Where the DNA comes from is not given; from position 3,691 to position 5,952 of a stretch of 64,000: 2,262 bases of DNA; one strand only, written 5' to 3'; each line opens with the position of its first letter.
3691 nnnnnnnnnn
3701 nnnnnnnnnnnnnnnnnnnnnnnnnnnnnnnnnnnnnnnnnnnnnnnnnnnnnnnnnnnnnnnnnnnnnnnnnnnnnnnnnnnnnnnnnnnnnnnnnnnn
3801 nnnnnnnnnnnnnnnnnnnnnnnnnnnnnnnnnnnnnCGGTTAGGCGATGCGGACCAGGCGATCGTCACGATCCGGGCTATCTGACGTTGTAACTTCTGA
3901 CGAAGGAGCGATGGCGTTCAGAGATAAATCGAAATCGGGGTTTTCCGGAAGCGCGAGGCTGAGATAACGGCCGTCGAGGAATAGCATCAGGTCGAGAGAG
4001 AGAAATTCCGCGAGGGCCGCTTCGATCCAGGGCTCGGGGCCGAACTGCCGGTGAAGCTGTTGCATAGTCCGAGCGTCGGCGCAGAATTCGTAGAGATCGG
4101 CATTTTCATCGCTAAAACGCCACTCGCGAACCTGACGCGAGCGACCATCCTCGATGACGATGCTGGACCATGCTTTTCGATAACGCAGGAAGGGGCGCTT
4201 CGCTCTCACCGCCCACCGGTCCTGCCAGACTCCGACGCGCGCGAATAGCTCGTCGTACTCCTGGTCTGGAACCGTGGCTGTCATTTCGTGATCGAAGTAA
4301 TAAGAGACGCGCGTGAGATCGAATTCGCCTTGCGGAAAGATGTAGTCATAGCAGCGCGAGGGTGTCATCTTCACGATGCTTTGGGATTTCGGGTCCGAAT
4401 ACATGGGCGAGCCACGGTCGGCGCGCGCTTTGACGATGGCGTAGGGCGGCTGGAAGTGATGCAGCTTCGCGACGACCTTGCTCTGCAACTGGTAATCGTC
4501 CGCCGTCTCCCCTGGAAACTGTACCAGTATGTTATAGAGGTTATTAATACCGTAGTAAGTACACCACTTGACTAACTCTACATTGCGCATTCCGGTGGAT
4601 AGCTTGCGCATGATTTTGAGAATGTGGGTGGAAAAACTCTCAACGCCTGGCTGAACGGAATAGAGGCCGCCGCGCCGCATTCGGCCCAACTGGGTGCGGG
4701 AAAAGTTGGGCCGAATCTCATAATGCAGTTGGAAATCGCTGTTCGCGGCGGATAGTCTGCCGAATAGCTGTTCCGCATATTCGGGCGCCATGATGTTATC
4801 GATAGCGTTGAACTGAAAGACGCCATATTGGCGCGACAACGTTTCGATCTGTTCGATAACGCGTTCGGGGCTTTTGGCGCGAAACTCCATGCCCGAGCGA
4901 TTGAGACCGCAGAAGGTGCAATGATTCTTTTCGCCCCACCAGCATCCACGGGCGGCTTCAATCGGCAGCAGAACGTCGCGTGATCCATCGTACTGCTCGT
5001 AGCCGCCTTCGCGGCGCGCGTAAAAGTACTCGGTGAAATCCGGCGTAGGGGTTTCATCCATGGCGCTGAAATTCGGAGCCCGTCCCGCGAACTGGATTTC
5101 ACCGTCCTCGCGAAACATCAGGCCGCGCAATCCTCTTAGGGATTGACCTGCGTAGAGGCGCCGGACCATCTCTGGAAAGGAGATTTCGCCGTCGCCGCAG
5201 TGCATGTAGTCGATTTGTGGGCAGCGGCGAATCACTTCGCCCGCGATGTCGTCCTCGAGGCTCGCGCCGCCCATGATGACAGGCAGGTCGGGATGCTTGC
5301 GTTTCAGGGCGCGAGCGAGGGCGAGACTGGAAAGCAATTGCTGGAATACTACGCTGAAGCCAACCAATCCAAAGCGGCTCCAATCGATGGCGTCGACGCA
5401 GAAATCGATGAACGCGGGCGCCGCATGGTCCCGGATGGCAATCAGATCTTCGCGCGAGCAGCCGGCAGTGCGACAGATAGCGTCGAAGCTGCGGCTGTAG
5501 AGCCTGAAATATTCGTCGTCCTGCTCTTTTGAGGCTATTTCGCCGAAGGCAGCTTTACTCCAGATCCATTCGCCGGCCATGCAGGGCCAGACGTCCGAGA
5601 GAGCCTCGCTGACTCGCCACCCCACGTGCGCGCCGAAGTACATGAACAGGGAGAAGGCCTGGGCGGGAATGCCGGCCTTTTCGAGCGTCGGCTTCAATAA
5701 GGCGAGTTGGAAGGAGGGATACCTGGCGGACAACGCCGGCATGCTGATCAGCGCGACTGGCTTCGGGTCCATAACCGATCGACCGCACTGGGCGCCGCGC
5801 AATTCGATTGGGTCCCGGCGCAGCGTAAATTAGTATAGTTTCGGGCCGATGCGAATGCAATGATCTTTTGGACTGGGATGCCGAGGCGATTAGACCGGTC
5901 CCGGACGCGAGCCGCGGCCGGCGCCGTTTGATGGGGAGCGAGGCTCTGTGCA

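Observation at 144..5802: Candidate undescribed modification system: non-canonical B12-type radical SAM + PRTase-AMMECR1-toroid fusion + PEI(K/R) repeat protein in one tight operon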

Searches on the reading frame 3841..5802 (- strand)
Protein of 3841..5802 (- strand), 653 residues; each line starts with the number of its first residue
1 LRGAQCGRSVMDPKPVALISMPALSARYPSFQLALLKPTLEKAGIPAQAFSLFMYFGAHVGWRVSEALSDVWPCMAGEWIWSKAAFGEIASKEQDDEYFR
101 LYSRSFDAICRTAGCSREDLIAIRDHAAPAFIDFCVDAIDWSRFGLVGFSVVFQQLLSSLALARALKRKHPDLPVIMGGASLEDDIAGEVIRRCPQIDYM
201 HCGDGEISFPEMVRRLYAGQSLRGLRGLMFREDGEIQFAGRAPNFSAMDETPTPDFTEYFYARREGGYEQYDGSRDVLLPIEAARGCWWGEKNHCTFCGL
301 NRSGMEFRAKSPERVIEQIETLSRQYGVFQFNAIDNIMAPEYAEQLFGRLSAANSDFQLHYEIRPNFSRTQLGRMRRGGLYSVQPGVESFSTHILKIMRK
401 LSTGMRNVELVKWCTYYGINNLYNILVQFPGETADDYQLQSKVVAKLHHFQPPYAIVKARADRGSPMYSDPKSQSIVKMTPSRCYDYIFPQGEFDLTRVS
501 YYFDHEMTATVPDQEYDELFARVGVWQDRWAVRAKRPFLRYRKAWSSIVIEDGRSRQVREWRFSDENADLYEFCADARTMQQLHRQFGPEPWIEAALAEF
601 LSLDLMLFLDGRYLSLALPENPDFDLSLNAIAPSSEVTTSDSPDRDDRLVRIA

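Call 5: search_protein_families(library=pfam, proteins=[window:3841-5802:-], max_evalue=0.1)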
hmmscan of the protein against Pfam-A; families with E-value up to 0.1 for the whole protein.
window:3841-5802:- (653 aa): 2 families
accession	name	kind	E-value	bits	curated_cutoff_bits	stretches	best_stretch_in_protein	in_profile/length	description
PF04055.27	Radical_SAM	-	9.2e-11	42.6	29.5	1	285-436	5-158/166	Radical SAM superfamily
PF02310.24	B12-binding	-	4.1e-06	27.1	32.1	1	125-211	35-119/121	B12 binding domain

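Call 6: search_protein_families(library=ncbifam, proteins=[window:3841-5802:-], max_evalue=0.1)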
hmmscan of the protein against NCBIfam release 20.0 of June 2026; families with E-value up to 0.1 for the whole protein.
window:3841-5802:- (653 aa): 18 families
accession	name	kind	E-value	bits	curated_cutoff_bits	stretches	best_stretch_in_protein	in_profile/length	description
TIGR03975.1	rSAM_ocin_1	subfamily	1.9e-157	525.4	281.85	1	16-618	1-606/606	RiPP maturation radical SAM C-methyltransferase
NF038361.1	rSAM_Sden_1168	equivalog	3.7e-19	68.7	575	1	138-448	135-452/560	Sden_1168 family B12-binding radical SAM P-methyltransferase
NF050148.1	rSAM_ApyD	equivalog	4.2e-18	65.1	750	1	141-437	72-356/645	RiPP biosynthesis radical SAM protein ApyD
TIGR02026.1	BchE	equivalog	8.1e-16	57.9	481.35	1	165-443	85-361/497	magnesium-protoporphyrin IX monomethyl ester anaerobic oxidative cyclase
TIGR03471.1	HpnJ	equivalog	3e-13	49.5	577.6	1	156-437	81-355/472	hopanoid biosynthesis associated radical SAM protein HpnJ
TIGR04072.2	rSAM_ladder_B12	equivalog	1.6e-12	46.8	360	1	166-440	92-342/443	lipid biosynthesis B12-binding/radical SAM protein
TIGR04385.1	B12_rSAM_cofa1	equivalog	2.8e-12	46.6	450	1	164-448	91-365/438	B12 lower ligand biosynthesis radical SAM protein BzaD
NF033712.0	B12_rSAM_KedN5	subfamily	5e-12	44.8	700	1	146-324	65-238/624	KedN5 family methylcobalamin-dependent radical SAM C-methyltransferase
TIGR04014.1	B12_SAM_MJ_0865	equivalog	1.2e-11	44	360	2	386-447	275-336/434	methyl-coenzyme M reductase glutamine C-methyltransferase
TIGR04013.1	B12_SAM_MJ_1487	hypoth_equivalog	8.1e-11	41.4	251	1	145-324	45-194/382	TIGR04013 family B12-binding domain/radical SAM domain-containing protein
TIGR04190.1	B12_SAM_Ta0216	equivalog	6e-10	38.3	500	1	159-400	96-346/554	TIGR04190 family B12-binding domain/radical SAM domain protein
TIGR04367.1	HpnR_B12_rSAM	equivalog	8.9e-10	37.7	650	1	141-427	58-333/490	hopanoid C-3 methylase HpnR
TIGR04479.1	bcpD_PhpK_rSAM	subfamily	4.5e-08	31.9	600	1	198-438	173-400/504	PhpK family radical SAM P-methyltransferase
TIGR04295.1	B12_rSAM_oligo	hypoth_equivalog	7.7e-08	31.4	400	1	213-394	136-308/422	TIGR04295 family B12-binding domain-containing radical SAM protein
NF010916.0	PRK14336.1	equivalog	0.00022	20.1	606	0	155-205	56-104/418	tRNA (N6-isopentenyl adenosine(37)-C2)-methylthiotransferase MiaB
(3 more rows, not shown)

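Call 34: search_solved_structures(query=window:3841-5802:-, max_evalue=0.01)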
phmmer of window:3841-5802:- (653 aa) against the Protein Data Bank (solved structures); distinct sequences matched with E-value up to 0.01: 1.
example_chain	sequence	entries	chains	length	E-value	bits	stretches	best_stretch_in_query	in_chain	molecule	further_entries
7kdx_A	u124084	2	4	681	2e-06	29.7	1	148-372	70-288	Methyltransferase TokK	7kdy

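Call 74: search_protein_families(library=padloc, proteins=[window:3841-5802:-], max_evalue=0.01)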
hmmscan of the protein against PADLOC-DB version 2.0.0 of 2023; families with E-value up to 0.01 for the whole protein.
window:3841-5802:- (653 aa): 0 families

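Call 106: find_homologous_proteins(query=window:3841-5772:-, max_evalue=1e-20)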
Query window:3841-5772:- (643 aa): 2121 proteins with E <= 1e-20 among 8000 candidates; the best 120 are listed.
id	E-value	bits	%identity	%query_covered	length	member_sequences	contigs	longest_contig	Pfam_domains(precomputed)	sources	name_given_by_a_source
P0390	0.0e+0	1497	99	100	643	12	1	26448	PF04055.28,PF02310.25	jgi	jgi:ribosomal peptide maturation radical SAM protein 1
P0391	0.0e+0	1383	91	100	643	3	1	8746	PF04055.28,PF02310.25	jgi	jgi:ribosomal peptide maturation radical SAM protein 1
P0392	0.0e+0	1332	89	100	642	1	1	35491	PF04055.28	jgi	jgi:ribosomal peptide maturation radical SAM protein 1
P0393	0.0e+0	1210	80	98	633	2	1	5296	PF04055.28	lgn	-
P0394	0.0e+0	1180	76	100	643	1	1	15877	PF04055.28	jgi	jgi:ribosomal peptide maturation radical SAM protein 1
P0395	0.0e+0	1175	78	96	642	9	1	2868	PF04055.28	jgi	jgi:ribosomal peptide maturation radical SAM protein 1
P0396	0.0e+0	1174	77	100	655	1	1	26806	PF04055.28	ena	-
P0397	0.0e+0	1133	74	98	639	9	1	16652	PF04055.28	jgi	jgi:ribosomal peptide maturation radical SAM protein 1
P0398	0.0e+0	1102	74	96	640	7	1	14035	PF04055.28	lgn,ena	-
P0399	0.0e+0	1101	75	100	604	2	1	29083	PF04055.28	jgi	-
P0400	0.0e+0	1036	68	99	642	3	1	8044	PF04055.28,PF02310.25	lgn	-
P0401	0.0e+0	1024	70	95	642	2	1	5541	PF04055.28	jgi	jgi:ribosomal peptide maturation radical SAM protein 1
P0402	0.0e+0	1023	66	100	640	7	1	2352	PF04055.28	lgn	-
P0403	0.0e+0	1020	67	95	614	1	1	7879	PF04055.28,PF02310.25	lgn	-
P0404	0.0e+0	1020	68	95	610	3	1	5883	PF04055.28,PF02310.25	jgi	jgi:ribosomal peptide maturation radical SAM protein 1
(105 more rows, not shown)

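Call 107: find_encoding_contigs(protein=P0390, flank=8000, max_places=3)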
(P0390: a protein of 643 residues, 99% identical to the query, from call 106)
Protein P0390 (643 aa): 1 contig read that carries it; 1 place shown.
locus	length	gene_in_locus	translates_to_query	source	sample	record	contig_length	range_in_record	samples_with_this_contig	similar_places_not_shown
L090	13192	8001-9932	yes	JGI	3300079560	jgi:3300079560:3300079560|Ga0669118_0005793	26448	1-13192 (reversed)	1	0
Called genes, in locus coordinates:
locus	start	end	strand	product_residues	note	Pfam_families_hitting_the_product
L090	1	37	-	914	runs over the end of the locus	PF08450:SGL (faint), PF13449:Phytase-like (faint), PF25021:TEN_NHL, PF06739:SBBP (faint), PF24684:Vgb_lyase (faint), PF25021:TEN_NHL, PF01436:NHL (weak), PF25021:TEN_NHL (weak), +2 more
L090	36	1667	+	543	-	PF00413:Peptidase_M10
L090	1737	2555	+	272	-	PF13487:HD_5, PF01966:HD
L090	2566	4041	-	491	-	PF04295:GD_AH_second, PF20629:GD_AH_C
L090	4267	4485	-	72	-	-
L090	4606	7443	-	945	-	PF08471:Ribonuc_red_2_N, PF02867:Ribonuc_red_lgC, PF12637:TSCPD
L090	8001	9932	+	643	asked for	PF02310:B12-binding (weak), PF04055:Radical_SAM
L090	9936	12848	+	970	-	PF01871:AMMECR1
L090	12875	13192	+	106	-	?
